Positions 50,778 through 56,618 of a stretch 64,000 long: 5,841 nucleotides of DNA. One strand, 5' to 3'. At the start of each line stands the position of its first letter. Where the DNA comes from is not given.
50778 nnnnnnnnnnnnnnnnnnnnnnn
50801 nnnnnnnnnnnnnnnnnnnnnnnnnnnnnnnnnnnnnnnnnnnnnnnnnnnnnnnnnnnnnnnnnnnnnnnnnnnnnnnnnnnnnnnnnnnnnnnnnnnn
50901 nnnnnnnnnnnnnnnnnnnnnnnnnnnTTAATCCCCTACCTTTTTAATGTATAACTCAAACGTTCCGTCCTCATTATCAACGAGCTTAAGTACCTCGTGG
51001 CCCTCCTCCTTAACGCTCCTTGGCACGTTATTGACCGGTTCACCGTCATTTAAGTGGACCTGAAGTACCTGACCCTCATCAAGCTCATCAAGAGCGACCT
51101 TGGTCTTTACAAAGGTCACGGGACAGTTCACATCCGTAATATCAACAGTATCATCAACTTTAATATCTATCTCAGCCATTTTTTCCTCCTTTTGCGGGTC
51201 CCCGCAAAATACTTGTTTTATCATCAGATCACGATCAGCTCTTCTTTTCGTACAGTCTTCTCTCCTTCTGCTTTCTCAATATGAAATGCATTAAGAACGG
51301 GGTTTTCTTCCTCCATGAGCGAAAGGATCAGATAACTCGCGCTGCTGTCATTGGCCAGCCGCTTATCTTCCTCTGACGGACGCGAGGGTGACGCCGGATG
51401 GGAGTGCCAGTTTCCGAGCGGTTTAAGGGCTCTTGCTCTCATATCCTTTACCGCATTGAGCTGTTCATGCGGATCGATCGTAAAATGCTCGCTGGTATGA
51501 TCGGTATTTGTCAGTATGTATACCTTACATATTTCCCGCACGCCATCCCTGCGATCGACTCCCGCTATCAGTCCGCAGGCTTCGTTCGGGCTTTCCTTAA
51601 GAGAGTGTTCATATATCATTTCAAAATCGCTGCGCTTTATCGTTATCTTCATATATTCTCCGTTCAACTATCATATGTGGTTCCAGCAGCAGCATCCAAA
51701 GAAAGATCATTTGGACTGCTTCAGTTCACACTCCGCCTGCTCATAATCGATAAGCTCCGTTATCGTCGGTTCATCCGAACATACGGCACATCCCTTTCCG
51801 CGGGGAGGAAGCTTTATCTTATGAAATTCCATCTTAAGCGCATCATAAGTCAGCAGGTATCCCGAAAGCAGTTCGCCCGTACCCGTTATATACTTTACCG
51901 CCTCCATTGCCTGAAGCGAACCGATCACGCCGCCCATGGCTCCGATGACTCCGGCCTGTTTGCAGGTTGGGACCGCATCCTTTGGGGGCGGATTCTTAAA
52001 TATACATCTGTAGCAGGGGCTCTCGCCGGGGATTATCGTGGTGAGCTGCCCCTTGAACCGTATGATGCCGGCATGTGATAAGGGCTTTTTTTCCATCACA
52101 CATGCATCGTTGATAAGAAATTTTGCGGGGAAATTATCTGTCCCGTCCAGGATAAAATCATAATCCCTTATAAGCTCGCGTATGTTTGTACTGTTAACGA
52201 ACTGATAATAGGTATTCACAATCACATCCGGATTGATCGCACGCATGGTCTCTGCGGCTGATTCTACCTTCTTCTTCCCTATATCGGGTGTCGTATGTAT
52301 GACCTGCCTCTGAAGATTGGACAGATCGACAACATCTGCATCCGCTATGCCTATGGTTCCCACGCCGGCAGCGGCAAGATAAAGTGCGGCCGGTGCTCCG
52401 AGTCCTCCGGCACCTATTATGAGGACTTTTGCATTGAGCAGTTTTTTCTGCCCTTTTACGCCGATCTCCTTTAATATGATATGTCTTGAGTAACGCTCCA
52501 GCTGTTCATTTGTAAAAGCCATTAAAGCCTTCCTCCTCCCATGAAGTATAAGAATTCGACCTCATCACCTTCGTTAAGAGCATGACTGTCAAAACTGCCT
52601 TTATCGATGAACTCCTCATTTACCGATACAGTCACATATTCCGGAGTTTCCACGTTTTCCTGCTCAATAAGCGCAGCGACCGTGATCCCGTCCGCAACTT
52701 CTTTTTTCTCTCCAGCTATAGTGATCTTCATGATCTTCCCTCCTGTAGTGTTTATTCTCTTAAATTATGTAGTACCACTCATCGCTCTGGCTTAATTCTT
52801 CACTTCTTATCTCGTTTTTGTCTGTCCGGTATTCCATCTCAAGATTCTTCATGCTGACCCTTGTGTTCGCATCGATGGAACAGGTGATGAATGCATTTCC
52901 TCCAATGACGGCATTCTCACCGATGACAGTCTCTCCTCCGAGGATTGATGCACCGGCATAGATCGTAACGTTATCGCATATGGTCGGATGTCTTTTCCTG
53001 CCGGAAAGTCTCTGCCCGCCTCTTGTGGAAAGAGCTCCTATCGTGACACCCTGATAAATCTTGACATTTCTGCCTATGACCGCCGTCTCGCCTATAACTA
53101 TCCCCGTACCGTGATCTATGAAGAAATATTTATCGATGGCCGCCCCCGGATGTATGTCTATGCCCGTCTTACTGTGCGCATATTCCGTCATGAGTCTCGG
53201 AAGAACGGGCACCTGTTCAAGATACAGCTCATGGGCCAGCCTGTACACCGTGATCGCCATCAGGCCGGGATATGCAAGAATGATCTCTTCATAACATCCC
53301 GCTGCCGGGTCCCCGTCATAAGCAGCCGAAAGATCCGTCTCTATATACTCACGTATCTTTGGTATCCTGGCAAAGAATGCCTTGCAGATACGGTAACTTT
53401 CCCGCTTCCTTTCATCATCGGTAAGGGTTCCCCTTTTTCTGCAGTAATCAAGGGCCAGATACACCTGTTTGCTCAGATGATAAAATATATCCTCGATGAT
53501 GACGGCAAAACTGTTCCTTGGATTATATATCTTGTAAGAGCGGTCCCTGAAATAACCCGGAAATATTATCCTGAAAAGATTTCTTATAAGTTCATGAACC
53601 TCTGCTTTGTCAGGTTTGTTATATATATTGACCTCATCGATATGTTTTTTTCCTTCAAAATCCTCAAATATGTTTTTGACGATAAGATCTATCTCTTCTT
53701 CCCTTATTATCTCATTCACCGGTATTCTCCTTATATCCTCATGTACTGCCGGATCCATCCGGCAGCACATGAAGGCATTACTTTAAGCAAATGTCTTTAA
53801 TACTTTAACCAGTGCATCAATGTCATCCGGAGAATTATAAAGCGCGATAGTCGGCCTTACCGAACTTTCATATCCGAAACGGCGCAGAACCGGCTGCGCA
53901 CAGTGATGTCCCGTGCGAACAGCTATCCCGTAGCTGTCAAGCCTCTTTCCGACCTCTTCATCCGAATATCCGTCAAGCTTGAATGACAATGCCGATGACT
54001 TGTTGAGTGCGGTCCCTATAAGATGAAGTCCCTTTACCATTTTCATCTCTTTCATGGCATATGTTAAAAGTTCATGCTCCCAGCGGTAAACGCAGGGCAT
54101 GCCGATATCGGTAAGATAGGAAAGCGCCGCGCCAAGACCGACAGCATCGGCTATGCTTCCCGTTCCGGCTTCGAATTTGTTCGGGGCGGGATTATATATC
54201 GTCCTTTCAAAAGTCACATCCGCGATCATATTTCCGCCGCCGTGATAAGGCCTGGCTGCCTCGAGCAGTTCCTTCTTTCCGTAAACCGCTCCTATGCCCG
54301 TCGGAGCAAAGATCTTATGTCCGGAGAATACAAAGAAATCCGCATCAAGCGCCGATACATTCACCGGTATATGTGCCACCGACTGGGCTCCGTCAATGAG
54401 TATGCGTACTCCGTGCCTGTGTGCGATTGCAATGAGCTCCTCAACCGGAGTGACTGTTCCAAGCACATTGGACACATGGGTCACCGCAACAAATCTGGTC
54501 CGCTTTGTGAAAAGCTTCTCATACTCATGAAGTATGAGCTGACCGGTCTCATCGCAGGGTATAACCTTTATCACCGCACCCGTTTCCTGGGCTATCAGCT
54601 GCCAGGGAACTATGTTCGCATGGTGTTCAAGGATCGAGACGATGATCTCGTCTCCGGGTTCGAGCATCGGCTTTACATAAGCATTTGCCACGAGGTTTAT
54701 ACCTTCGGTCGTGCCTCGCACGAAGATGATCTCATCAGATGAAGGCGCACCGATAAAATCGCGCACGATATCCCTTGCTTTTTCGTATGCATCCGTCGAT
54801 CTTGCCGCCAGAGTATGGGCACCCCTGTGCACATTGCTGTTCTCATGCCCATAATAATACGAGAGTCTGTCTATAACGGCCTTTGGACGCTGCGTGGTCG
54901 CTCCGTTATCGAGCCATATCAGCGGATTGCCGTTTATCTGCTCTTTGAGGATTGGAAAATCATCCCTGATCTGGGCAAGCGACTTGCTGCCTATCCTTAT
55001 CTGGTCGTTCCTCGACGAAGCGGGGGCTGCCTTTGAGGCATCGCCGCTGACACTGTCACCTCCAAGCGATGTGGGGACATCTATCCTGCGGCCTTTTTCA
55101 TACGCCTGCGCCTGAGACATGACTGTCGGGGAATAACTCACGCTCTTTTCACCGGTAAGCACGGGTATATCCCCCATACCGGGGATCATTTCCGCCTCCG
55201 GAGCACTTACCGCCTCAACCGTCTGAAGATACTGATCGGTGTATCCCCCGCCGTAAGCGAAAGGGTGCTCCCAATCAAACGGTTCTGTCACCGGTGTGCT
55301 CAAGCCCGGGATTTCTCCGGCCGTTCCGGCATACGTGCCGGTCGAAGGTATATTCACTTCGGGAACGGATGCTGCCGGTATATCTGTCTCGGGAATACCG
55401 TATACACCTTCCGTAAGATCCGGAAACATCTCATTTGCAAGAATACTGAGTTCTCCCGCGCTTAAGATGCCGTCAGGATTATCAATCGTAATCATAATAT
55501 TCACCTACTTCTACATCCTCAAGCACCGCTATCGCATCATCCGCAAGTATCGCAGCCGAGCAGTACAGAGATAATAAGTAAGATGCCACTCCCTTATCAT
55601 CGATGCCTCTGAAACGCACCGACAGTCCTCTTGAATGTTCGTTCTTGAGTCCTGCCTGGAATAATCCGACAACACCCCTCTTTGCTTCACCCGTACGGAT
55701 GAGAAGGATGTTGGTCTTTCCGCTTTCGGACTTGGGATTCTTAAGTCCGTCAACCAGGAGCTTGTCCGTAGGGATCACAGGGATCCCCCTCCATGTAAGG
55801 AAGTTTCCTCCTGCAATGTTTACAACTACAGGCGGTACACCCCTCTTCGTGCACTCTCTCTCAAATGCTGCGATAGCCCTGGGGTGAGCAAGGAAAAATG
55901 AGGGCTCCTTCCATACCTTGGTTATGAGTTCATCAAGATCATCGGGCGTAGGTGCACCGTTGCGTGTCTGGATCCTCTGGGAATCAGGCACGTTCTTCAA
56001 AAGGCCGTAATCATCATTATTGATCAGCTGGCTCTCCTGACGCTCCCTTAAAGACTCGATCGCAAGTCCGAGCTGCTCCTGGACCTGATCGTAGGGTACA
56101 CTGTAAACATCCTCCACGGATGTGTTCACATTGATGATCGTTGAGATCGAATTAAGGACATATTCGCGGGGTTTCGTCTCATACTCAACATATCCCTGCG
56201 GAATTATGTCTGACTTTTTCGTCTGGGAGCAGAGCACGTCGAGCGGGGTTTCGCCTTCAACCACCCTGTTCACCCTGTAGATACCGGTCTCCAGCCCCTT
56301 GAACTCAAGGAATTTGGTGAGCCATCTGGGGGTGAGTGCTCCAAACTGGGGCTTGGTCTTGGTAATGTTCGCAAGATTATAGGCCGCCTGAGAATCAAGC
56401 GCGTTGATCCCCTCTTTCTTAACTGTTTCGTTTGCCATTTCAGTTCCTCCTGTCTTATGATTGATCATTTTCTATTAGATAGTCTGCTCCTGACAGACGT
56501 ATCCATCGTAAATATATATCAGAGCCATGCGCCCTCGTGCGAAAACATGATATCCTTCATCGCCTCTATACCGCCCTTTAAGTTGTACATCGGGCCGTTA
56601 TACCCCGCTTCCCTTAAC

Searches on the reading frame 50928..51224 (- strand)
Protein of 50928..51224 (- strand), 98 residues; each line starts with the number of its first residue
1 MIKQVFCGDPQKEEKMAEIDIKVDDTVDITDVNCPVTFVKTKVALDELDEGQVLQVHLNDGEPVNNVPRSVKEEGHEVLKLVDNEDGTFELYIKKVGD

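Call 6: search_protein_families(library=pfam, proteins=[window:50928-51224:-])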
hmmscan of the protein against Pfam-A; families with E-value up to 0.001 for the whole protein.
window:50928-51224:- (98 aa): 1 family
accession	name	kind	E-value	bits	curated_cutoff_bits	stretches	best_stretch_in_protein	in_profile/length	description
PF01206.22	TusA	-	4.6e-21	74.9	28.6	1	26-95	2-70/70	Sulfurtransferase TusA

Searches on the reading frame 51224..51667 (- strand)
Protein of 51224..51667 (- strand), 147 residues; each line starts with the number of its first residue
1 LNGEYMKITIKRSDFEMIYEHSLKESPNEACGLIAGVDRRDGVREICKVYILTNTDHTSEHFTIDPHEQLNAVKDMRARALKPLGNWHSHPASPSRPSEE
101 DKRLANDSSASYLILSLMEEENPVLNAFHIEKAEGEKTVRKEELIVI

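Call 6: search_protein_families(library=pfam, proteins=[window:51224-51667:-])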
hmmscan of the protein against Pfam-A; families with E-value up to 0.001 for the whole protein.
window:51224-51667:- (147 aa): 2 families
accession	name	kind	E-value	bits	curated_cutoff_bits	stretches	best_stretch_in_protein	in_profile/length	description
PF14464.11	Prok-JAB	-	3.9e-24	85.2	25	1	15-120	5-104/114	Prokaryotic homologs of the JAB domain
PF01398.27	JAB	-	2.4e-06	27.8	22.5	1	8-101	6-104/117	JAB1/Mov34/MPN/PAD-1 ubiquitin protease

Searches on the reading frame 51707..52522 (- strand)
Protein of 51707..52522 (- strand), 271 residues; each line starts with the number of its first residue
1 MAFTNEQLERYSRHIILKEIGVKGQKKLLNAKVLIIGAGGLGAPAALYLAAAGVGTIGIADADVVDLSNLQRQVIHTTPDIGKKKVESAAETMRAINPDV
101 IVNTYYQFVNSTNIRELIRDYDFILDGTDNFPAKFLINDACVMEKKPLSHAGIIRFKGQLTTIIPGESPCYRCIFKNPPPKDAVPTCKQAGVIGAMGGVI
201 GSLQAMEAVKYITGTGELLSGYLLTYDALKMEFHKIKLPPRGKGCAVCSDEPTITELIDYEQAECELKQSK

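Call 6: search_protein_families(library=pfam, proteins=[window:51707-52522:-])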
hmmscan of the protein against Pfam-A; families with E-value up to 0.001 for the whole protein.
window:51707-52522:- (271 aa): 1 family
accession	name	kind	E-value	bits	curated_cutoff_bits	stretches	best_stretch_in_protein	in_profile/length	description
PF00899.27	ThiF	-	2.8e-87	292.3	28.1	1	11-246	1-237/238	ThiF family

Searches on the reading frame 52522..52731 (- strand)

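Call 60: search_protein_families(library=pfam, proteins=[window:52522-52731:-])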
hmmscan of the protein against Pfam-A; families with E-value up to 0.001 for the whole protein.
window:52522-52731:- (69 aa): 2 families
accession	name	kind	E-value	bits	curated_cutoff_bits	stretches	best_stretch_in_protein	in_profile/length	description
PF02597.26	ThiS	-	4.2e-14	53.3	22.5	1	5-67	10-76/76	ThiS family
PF14478.12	DUF4430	-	0.00099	19.9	23.8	0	24-62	34-70/72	Domain of unknown function (DUF4430)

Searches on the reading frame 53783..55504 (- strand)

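Call 60: search_protein_families(library=pfam, proteins=[window:53783-55504:-])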
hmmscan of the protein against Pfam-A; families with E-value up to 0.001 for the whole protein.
window:53783-55504:- (573 aa): 5 families
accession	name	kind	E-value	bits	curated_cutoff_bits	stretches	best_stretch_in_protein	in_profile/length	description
PF00266.25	Aminotran_5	-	5.7e-136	453.8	21.5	1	196-565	1-371/371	Aminotransferase class-V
PF00155.27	Aminotran_1_2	-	1.5e-10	41.2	19.7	1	241-421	45-245/361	Aminotransferase class I and II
PF01212.27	Beta_elim_lyase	-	7.4e-07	29.2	27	1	278-420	65-222/288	Beta-eliminating lyase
PF01041.23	DegT_DnrJ_EryC1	-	9e-07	28.9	19.8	1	257-406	40-183/360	DegT/DnrJ/EryC1/StrS aminotransferase family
PF01053.26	Cys_Met_Meta_PP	-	0.00036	19.6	27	1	276-397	83-198/381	Cys/Met metabolism PLP-dependent enzyme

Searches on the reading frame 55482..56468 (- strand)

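Call 60: search_protein_families(library=pfam, proteins=[window:55482-56468:-])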
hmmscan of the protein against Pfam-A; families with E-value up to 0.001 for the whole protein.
window:55482-56468:- (328 aa): 1 family
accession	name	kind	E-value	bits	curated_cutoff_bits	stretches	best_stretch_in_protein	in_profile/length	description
PF19307.5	SrpI-like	-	4.5e-95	317.9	22.8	1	71-322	11-253/254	Type 2A encapsulin shell protein SrpI-like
